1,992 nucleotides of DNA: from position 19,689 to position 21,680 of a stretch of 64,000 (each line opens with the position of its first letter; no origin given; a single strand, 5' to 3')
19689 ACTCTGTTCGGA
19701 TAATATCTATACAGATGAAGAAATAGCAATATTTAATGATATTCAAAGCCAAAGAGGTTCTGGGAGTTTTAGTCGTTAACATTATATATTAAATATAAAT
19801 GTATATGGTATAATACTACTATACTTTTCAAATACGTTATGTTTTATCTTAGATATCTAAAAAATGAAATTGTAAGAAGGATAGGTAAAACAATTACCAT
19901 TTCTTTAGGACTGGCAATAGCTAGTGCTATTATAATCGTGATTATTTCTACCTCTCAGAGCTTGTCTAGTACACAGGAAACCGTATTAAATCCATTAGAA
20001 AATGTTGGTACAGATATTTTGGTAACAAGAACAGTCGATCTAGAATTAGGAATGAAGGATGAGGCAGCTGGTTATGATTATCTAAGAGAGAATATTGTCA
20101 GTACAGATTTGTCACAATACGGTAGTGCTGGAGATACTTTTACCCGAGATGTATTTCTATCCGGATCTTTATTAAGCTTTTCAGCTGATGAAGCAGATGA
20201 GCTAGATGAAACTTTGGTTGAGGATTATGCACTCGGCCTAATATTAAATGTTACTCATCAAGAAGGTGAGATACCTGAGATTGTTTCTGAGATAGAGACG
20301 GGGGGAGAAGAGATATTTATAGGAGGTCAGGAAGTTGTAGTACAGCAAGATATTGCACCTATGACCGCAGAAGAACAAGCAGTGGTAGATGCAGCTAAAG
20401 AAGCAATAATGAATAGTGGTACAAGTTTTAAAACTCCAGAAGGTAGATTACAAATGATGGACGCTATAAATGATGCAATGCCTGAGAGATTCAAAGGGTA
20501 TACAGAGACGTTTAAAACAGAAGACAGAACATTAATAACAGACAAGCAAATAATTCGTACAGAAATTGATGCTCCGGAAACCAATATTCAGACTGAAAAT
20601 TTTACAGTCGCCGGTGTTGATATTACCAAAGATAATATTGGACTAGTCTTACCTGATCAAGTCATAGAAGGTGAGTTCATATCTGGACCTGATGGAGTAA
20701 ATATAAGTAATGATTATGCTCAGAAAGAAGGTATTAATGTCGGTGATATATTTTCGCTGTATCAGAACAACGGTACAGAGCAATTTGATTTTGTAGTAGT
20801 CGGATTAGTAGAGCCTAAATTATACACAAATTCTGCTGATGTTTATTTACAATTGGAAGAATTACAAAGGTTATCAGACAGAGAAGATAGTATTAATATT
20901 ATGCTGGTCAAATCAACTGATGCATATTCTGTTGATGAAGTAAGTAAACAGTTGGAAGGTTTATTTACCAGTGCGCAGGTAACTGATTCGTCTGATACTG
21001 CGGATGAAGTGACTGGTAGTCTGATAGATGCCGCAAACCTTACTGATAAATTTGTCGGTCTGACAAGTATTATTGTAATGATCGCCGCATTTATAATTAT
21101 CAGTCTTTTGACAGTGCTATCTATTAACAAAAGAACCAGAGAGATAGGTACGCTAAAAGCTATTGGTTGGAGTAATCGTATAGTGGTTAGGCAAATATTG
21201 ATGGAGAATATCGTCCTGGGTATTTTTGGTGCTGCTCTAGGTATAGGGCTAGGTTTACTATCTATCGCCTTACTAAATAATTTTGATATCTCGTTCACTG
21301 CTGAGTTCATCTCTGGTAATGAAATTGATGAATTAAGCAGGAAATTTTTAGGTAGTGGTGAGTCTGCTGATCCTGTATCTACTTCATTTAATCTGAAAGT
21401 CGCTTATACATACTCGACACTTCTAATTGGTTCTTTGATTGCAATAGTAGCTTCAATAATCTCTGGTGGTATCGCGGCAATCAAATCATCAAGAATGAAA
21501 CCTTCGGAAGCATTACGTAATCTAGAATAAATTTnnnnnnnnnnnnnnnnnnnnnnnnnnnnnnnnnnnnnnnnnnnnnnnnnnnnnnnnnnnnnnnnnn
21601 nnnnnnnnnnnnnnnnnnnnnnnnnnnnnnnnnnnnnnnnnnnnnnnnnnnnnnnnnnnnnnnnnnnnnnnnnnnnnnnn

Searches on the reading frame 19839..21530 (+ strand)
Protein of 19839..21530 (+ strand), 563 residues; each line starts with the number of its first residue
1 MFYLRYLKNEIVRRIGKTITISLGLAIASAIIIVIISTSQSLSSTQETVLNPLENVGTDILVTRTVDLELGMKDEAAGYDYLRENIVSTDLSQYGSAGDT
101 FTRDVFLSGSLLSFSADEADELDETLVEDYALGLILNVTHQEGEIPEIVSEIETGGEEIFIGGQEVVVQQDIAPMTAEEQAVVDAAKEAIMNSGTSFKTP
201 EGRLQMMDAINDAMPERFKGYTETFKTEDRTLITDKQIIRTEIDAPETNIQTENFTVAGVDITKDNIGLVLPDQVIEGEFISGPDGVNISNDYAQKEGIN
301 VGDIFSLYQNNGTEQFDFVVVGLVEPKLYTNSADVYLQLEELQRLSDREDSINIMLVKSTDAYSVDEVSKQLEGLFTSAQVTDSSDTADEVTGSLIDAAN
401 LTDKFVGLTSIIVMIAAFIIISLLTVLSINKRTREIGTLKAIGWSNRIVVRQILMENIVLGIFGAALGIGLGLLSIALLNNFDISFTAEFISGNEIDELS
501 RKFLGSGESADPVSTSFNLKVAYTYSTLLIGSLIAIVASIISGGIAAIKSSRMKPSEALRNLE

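Call 10: search_protein_families(library=pfam, proteins=[window:19839-21530:+], max_evalue=0.01)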
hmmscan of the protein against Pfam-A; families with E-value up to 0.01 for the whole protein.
window:19839-21530:+ (563 aa): 1 family
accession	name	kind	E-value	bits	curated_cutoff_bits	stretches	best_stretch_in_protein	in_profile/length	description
PF02687.27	FtsX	-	8.8e-18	64.9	25.5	1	409-555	3-120/120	FtsX-like permease C-terminal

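Call 39: list_cluster_members(proteins=[window:19839-21530:+, window:21535-22194:+, window:22449-22760:+, window:23341-23790:+, window:25024-25893:-, window:29397-30611:+, window:33024-36173:-, window:36180-40058:-, window:41213-41914:+, window:42246-43304:+])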
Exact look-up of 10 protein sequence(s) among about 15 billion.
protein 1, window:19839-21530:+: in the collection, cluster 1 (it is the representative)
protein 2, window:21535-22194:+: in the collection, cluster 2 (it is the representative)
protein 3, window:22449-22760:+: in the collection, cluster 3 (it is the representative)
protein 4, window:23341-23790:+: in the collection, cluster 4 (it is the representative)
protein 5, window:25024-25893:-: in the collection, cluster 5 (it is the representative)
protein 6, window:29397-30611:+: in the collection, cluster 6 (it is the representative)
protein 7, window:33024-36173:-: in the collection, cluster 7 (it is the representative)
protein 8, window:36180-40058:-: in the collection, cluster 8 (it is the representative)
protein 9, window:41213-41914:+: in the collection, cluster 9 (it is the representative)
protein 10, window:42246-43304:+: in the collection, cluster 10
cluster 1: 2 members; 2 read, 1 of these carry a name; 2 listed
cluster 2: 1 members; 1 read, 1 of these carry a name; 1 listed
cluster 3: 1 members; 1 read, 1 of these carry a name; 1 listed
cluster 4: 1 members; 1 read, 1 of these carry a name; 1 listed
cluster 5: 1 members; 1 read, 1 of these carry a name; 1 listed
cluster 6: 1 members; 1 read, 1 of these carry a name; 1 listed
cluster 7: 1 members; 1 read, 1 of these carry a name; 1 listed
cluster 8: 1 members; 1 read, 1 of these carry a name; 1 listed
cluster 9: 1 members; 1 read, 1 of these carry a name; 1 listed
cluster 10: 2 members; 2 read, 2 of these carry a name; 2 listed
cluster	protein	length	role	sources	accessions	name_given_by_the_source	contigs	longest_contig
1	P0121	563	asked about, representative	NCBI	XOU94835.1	MAG: ABC transporter permease [Candidatus Kerfeldbacteria bacterium]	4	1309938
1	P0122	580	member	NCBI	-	-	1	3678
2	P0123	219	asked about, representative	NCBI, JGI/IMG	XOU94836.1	MAG: ABC transporter ATP-binding protein [Candidatus Kerfeldbacteria bacterium] | putative ABC transport system ATP-binding protein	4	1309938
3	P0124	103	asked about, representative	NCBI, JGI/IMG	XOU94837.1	MAG: hypothetical protein ACNFW9_02090 [Candidatus Kerfeldbacteria bacterium] | hypothetical protein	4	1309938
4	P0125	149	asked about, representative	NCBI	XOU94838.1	MAG: hypothetical protein ACNFW9_02095 [Candidatus Kerfeldbacteria bacterium]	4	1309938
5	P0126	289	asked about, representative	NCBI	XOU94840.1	MAG: hypothetical protein ACNFW9_02105 [Candidatus Kerfeldbacteria bacterium]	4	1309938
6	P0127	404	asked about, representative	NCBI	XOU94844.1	MAG: lycopene cyclase family protein [Candidatus Kerfeldbacteria bacterium]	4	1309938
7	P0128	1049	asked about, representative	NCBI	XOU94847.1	MAG: transglutaminase domain-containing protein [Candidatus Kerfeldbacteria bacterium]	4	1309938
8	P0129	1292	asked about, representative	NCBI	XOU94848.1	MAG: AAA family ATPase [Candidatus Kerfeldbacteria bacterium]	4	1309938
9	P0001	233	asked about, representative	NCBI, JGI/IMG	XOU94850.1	MAG: DNA alkylation repair protein [Candidatus Kerfeldbacteria bacterium] | 3-methyladenine DNA glycosylase AlkD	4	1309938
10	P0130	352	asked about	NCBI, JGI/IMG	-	small-conductance mechanosensitive channel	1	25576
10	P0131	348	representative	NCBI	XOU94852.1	MAG: mechanosensitive ion channel family protein [Candidatus Kerfeldbacteria bacterium]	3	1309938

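Call 65: find_related_loci(query=window:19839-21530:+, collection=genome_contigs, flank=10000)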
Query window:19839-21530:+ (563 aa) in genome_contigs; peptide patterns used: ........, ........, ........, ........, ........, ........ (x = any residue, [..] = any of these).
359 stretches matched a pattern; 1 encode a relative of the query (tblastn E <= 1e-3); 1 distinct loci.
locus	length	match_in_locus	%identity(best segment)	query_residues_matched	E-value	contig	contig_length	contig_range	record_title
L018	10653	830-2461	70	1-563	0e+0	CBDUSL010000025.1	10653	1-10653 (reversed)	MAG TPA_asm: uncultured bacterium isolate SRR21487738_binner13_Refined_25 genome assembly, contig: ERZ25083882.1915, who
